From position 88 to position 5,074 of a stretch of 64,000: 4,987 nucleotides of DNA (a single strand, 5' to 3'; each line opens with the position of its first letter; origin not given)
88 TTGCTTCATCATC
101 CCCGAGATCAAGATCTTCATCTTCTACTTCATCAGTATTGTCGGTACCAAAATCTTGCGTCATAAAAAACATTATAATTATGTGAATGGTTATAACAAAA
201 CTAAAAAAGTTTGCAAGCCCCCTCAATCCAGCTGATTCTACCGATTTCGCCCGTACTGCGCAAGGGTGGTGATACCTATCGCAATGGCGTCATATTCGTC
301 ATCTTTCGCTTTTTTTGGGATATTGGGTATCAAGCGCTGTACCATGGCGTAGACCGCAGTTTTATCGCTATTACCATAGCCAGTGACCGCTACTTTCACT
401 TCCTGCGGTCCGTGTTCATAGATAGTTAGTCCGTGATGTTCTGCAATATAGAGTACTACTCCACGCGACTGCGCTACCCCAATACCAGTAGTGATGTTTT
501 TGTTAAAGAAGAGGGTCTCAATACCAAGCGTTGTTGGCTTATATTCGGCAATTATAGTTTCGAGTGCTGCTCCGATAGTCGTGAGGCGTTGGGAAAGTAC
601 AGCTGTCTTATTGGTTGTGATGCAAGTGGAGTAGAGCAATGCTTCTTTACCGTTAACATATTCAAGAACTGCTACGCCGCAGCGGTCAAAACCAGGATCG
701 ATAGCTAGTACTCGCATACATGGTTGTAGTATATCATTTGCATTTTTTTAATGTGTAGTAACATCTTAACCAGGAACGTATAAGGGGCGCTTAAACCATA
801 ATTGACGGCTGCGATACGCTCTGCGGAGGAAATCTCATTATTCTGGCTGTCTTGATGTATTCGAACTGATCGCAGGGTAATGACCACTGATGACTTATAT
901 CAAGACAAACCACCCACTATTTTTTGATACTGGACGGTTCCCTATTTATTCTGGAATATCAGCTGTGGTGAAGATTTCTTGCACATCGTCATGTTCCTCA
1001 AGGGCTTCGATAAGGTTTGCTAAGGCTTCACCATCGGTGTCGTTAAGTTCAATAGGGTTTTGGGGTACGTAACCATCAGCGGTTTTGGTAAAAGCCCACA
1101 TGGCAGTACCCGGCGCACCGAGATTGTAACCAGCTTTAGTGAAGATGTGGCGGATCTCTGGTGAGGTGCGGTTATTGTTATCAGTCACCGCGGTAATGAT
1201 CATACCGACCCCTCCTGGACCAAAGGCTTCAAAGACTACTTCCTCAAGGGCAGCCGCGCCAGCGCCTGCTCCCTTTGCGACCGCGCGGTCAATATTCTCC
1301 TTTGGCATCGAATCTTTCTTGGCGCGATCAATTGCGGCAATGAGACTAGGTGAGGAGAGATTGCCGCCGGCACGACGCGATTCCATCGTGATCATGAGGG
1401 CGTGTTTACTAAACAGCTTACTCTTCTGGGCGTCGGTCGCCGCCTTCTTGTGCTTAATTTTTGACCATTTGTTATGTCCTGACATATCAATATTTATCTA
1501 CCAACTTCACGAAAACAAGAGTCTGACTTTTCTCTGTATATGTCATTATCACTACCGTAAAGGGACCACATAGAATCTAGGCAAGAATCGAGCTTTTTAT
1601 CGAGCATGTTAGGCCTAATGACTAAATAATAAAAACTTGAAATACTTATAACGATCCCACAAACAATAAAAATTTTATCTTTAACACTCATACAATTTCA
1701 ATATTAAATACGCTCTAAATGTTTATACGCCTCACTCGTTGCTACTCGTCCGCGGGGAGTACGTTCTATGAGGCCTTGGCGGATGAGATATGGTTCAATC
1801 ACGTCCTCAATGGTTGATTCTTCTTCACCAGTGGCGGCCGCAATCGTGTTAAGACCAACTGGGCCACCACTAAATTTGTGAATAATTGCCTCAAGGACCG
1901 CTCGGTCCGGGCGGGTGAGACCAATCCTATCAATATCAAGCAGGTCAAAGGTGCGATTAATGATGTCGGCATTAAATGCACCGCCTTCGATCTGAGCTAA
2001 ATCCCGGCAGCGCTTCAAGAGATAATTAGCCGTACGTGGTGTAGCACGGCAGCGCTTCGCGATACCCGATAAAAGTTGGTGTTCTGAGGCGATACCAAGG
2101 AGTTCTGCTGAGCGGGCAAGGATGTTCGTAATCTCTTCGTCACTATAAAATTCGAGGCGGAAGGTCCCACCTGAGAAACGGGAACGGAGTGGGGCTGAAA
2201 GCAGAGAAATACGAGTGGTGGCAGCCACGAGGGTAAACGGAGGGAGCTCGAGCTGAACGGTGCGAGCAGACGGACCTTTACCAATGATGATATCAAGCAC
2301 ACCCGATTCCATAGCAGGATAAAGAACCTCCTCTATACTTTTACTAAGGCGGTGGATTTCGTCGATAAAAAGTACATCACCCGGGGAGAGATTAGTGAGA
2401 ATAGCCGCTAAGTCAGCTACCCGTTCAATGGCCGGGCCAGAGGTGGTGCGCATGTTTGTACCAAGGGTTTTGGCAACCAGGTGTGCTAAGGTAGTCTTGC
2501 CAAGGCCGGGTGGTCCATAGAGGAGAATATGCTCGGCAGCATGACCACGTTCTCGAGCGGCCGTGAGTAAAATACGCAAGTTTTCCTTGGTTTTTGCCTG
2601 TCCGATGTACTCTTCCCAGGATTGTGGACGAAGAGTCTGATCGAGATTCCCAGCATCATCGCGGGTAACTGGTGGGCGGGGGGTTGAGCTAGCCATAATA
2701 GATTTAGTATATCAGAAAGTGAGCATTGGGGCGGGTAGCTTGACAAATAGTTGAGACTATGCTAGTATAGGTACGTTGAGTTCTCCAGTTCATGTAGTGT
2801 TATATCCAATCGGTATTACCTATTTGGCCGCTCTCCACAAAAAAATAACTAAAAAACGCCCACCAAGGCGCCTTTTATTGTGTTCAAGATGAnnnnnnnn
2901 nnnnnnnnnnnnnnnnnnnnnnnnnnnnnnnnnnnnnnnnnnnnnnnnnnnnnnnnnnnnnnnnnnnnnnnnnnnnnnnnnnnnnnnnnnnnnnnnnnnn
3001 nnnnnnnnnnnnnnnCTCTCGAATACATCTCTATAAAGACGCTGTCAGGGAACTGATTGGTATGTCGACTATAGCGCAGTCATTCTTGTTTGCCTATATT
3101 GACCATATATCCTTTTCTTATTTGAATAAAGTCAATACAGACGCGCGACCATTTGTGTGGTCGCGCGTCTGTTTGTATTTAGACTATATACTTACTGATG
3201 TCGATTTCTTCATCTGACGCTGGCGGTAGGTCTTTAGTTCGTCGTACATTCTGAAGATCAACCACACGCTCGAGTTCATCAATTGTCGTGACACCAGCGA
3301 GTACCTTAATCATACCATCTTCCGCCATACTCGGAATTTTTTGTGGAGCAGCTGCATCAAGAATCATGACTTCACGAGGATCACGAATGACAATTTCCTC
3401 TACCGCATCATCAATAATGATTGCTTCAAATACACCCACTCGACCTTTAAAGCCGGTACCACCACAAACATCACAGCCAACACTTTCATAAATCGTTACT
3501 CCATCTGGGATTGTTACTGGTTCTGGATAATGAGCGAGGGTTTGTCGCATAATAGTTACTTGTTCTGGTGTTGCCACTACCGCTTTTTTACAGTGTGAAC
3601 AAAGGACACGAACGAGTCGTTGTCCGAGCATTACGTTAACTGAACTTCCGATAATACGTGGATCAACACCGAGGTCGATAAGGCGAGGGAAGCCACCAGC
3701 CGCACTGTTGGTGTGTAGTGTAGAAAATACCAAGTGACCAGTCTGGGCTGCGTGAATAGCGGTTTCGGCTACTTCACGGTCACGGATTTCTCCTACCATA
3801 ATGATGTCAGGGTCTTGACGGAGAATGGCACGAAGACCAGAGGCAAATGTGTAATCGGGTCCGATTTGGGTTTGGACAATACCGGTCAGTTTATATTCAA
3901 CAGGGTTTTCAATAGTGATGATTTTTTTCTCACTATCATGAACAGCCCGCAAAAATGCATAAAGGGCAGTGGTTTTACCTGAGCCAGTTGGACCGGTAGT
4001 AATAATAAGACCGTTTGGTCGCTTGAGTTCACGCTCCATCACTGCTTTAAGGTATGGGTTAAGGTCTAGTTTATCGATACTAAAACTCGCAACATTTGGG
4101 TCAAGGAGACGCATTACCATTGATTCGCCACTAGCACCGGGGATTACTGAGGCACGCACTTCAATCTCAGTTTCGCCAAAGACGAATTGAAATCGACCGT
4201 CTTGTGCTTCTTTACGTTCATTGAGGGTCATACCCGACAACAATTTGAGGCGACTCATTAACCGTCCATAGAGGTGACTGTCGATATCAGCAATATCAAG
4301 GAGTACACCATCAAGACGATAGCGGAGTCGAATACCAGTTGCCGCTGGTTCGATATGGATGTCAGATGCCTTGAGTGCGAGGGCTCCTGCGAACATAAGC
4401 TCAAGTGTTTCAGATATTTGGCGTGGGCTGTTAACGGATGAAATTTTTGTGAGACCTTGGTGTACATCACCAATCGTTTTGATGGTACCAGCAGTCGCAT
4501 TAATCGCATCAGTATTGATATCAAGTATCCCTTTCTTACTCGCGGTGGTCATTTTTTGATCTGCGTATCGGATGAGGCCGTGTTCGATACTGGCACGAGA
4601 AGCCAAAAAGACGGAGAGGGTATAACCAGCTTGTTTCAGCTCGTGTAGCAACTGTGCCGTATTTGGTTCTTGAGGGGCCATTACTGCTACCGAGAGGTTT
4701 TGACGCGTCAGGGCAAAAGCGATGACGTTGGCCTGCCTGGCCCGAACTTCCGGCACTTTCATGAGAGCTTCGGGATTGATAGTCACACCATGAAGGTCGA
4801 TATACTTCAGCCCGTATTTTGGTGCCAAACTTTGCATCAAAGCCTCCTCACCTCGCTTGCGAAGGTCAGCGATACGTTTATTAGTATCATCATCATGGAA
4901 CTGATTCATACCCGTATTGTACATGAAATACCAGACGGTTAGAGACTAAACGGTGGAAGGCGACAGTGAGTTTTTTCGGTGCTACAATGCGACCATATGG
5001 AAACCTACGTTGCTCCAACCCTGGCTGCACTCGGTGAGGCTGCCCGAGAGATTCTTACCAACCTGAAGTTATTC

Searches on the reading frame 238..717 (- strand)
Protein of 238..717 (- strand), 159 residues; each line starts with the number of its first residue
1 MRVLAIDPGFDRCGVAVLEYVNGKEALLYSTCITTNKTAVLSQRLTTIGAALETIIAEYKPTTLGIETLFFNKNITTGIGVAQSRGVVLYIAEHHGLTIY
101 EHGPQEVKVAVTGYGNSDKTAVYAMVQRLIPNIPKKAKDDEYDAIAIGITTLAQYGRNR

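Call 76: search_protein_families(library=pfam, proteins=[window:238-717:-], max_evalue=0.001)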
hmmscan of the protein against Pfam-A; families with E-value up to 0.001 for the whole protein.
window:238-717:- (159 aa): 1 family
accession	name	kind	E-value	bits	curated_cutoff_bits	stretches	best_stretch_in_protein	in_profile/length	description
PF02075.23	RuvC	-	6.1e-35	120.7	22.2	1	3-150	1-147/148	Crossover junction endodeoxyribonuclease RuvC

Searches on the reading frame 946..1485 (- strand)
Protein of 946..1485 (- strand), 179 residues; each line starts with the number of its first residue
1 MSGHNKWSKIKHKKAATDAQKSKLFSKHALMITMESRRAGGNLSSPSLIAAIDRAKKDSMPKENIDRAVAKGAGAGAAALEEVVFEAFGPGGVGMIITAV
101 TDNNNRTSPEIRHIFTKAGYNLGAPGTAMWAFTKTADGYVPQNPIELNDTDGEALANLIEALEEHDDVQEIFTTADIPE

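Call 76: search_protein_families(library=pfam, proteins=[window:946-1485:-], max_evalue=0.001)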
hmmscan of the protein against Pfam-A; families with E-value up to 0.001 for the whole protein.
window:946-1485:- (179 aa): 2 families
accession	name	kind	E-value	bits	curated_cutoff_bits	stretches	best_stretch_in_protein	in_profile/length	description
PF01709.26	Transcrip_reg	-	1.2e-26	93.8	27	2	80-135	1-56/160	TACO1/YebC second and third domain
PF20772.2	TACO1_YebC_N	-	1.7e-22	80.1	36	1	5-74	1-72/73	TACO1/YebC protein N-terminal domain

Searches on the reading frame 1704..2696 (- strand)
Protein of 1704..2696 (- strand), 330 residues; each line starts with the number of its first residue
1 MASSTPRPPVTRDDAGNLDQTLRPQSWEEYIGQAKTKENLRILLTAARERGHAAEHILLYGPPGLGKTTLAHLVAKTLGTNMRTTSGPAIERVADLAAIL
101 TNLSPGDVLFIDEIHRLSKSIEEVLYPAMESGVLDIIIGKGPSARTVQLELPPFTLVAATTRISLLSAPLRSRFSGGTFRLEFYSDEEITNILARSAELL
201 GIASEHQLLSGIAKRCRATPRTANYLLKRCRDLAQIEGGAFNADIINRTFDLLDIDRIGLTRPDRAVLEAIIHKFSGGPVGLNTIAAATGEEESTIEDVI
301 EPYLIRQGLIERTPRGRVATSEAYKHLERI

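Call 76: search_protein_families(library=pfam, proteins=[window:1704-2696:-], max_evalue=0.001)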
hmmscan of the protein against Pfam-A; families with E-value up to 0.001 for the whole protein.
window:1704-2696:- (330 aa): 14 families
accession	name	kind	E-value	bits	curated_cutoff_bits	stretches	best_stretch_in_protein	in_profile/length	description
PF05496.18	RuvB_N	-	2.1e-71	239.3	27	1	22-175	1-154/159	Holliday junction DNA helicase RuvB P-loop domain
PF05491.19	RuvB_C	-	1.5e-26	92.6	24.7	1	258-328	2-72/72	RuvB C-terminal winged helix domain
PF00004.35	AAA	-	4.7e-20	72.8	21.2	1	57-175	1-124/131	ATPase family associated with various cellular activities (AAA)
PF17864.7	AAA_lid_4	-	2.1e-16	59.9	27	1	184-256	1-74/74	RuvB AAA lid domain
PF07728.20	AAA_5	-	4.4e-11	43.4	22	1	56-174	1-139/139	AAA domain (dynein-related subfamily)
PF06068.19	TIP49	-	1.6e-07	31.2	23.8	1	19-83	14-79/347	TIP49 P-loop domain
PF13191.12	AAA_16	-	6.8e-07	30.4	32.6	1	36-99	8-72/167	AAA ATPase domain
PF01078.27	Mg_chelatase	-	1.2e-05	25.3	20.3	0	31-79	6-47/207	Magnesium chelatase, subunit ChlI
PF13401.12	AAA_22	-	2.3e-05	25.2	27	0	53-79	4-30/130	AAA domain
PF13173.12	AAA_14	-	0.00011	22.6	27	1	57-126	5-83/129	AAA domain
PF07726.17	AAA_3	-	0.00066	20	27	0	56-83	1-28/131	ATPase family associated with various cellular activities (AAA)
PF13479.12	AAA_24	-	0.0007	19.9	27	0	56-121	4-80/195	AAA domain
PF00910.28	RNA_helicase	-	0.001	20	21.5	0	57-125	1-71/105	RNA helicase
PF00158.32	Sigma54_activat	-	0.001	19.3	20.2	0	105-138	93-126/168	Sigma-54 interaction domain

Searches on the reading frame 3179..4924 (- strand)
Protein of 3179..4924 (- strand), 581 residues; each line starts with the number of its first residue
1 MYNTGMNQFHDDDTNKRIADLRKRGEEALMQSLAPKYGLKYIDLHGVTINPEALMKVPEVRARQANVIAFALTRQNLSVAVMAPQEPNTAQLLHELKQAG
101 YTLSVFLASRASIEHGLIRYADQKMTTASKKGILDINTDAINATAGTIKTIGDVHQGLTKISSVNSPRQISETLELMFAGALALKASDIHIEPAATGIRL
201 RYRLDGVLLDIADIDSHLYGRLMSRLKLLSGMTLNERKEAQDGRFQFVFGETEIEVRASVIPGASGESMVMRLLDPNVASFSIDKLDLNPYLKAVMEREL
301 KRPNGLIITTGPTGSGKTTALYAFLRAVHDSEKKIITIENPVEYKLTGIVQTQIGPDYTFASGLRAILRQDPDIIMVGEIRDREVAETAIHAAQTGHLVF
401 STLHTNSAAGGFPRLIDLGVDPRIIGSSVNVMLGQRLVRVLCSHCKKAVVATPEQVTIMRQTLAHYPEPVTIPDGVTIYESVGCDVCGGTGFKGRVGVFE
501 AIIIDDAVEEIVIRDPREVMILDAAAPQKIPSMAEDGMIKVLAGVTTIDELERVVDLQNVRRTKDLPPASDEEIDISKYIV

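Call 53: search_protein_families(library=pfam, proteins=[window:3179-4924:-], max_evalue=0.001)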
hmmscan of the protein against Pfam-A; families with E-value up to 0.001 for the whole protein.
window:3179-4924:- (581 aa): 4 families
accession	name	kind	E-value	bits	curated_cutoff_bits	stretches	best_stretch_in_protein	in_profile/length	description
PF00437.27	T2SSE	-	8.5e-110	367.3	24.9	1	170-553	8-370/370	Type II/IV secretion system protein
PF05157.20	MshEN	-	1.2e-08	35.3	23.1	1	37-124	1-87/90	MshEN domain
PF13604.12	AAA_30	-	1.9e-05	24.9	27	0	293-336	7-50/191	AAA domain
PF25199.1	nSTAND_NTPase5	-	0.00012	22.3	34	1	297-342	34-80/145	Novel STAND NTPase 5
